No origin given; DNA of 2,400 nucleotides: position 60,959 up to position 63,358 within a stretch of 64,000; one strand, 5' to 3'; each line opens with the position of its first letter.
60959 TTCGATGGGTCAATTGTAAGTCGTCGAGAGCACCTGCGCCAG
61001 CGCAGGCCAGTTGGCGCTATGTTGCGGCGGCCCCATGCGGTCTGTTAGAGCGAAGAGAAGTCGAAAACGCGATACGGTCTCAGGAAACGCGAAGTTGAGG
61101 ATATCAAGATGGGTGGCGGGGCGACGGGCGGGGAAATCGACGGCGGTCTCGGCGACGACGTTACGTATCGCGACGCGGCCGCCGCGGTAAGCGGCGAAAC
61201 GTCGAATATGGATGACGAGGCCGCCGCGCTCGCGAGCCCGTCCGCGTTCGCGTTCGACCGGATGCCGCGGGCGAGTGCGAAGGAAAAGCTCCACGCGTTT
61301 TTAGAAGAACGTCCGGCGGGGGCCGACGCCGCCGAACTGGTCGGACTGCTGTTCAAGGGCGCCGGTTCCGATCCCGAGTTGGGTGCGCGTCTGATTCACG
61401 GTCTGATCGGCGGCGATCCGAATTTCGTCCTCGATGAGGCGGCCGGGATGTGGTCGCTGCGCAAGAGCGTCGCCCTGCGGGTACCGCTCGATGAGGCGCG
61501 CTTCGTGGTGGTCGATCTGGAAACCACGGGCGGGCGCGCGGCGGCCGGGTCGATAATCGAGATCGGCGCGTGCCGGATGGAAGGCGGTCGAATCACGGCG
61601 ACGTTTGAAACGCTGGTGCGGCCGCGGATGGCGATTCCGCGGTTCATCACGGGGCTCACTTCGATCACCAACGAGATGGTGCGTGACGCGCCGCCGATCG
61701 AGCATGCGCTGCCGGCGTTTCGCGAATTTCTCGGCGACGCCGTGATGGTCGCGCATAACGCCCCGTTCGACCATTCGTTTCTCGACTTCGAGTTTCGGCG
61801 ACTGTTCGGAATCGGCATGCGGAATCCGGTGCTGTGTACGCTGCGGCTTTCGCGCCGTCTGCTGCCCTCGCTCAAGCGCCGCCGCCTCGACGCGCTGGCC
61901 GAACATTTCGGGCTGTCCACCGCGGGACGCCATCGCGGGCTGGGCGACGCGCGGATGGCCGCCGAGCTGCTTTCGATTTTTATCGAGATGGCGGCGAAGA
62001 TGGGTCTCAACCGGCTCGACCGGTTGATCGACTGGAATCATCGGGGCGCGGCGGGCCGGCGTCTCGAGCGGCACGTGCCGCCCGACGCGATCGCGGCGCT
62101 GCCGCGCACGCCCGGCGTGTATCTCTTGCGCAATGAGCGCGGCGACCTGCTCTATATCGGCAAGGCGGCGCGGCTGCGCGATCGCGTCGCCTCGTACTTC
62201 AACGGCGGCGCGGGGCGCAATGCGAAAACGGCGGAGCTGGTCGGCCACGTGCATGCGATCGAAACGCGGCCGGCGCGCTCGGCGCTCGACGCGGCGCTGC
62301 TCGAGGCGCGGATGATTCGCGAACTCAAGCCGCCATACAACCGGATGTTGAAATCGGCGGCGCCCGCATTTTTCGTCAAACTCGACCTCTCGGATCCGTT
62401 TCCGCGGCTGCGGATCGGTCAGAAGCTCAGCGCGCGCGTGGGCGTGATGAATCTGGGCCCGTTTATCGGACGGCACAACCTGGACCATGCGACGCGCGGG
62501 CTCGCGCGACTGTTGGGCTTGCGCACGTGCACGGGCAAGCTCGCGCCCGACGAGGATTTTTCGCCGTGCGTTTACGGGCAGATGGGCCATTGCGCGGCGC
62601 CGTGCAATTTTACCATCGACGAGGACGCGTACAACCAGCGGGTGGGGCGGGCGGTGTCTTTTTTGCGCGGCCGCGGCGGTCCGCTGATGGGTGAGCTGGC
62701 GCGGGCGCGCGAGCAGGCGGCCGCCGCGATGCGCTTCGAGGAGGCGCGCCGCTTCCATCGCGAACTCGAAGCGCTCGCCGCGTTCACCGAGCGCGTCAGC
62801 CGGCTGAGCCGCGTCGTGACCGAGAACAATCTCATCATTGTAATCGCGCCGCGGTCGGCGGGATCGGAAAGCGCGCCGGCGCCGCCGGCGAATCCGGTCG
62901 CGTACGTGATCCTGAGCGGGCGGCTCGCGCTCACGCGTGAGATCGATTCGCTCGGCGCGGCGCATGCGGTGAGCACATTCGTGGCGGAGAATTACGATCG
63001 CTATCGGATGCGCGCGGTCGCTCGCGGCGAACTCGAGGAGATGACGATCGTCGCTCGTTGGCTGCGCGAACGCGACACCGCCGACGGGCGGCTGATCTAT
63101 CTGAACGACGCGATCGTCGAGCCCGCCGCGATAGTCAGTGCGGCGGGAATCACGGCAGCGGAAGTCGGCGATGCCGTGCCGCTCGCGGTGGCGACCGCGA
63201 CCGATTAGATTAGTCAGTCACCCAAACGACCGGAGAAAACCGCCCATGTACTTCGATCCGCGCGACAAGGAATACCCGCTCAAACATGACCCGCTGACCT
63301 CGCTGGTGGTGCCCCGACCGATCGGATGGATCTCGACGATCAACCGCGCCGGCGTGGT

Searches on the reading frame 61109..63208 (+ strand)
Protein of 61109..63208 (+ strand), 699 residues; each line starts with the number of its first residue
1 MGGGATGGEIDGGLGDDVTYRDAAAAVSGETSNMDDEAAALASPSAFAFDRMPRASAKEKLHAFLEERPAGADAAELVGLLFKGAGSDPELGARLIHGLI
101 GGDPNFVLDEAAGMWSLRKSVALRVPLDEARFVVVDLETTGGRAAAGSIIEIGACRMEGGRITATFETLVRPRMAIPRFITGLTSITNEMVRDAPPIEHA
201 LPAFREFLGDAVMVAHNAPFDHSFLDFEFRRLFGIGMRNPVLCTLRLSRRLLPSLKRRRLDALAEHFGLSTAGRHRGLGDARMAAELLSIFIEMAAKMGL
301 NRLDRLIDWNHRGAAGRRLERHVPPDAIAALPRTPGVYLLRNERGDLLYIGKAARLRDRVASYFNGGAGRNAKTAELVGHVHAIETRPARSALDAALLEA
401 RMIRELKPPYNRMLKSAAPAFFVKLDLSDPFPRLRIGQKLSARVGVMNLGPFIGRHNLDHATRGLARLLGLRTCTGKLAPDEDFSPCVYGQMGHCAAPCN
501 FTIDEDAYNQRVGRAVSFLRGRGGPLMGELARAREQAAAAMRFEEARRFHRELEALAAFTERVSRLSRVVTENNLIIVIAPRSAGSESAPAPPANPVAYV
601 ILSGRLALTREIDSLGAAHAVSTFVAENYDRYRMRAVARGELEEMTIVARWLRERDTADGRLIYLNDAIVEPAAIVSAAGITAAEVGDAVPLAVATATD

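Call 40: search_protein_families(library=pfam, proteins=[window:61109-63208:+], max_evalue=0.001)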
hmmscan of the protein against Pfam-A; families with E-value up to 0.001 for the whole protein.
window:61109-63208:+ (699 aa): 2 families
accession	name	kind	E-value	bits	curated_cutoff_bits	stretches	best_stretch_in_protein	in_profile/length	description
PF00929.31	RNase_T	-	3.8e-39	135.3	24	1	133-288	1-164/164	Exonuclease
PF01541.30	GIY-YIG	-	5.2e-07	30.3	22.6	1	336-411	3-78/78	GIY-YIG catalytic domain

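Call 94: find_encoding_contigs(protein=window:61109-63208:+, flank=10000, max_places=3)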
Protein window:61109-63208:+ (699 aa): 6 contigs read that carry it; 3 places shown.
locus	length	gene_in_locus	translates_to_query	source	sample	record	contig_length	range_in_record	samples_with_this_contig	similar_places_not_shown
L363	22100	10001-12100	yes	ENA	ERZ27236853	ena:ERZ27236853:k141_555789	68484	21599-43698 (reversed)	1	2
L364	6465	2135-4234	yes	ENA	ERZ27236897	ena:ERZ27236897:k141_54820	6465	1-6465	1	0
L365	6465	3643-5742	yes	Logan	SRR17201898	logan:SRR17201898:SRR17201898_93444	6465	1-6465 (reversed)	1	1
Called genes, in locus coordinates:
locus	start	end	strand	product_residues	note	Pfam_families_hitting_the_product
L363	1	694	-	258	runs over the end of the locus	PF01209:Ubie_methyltran, PF13489:Methyltransf_23, PF08241:Methyltransf_11, PF08242:Methyltransf_12, PF13649:Methyltransf_25, PF13847:Methyltransf_31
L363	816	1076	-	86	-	-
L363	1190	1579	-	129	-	PF02410:RsfS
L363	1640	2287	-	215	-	PF01467:CTP_transf_like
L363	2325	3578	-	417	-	PF00171:Aldedh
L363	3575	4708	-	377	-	PF00696:AA_kinase, PF01472:PUA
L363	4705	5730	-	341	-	PF01018:GTP1_OBG, PF00025:Arf (weak), PF02421:FeoB_N, PF01926:MMR_HSR1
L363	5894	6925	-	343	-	PF00296:Bac_luciferase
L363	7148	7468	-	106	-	PF01016:Ribosomal_L27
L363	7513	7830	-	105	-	PF00829:Ribosomal_L21p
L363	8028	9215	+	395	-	PF00067:p450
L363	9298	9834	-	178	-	PF01883:FeS_assembly_P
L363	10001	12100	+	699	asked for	PF00929:RNase_T, PF01541:GIY-YIG (weak), PF27096:UvrC_M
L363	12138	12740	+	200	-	PF01613:Flavin_Reduct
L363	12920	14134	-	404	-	PF00296:Bac_luciferase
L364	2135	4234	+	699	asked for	PF00929:RNase_T, PF01541:GIY-YIG (weak), PF27096:UvrC_M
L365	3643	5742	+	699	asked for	PF00929:RNase_T, PF01541:GIY-YIG (weak), PF27096:UvrC_M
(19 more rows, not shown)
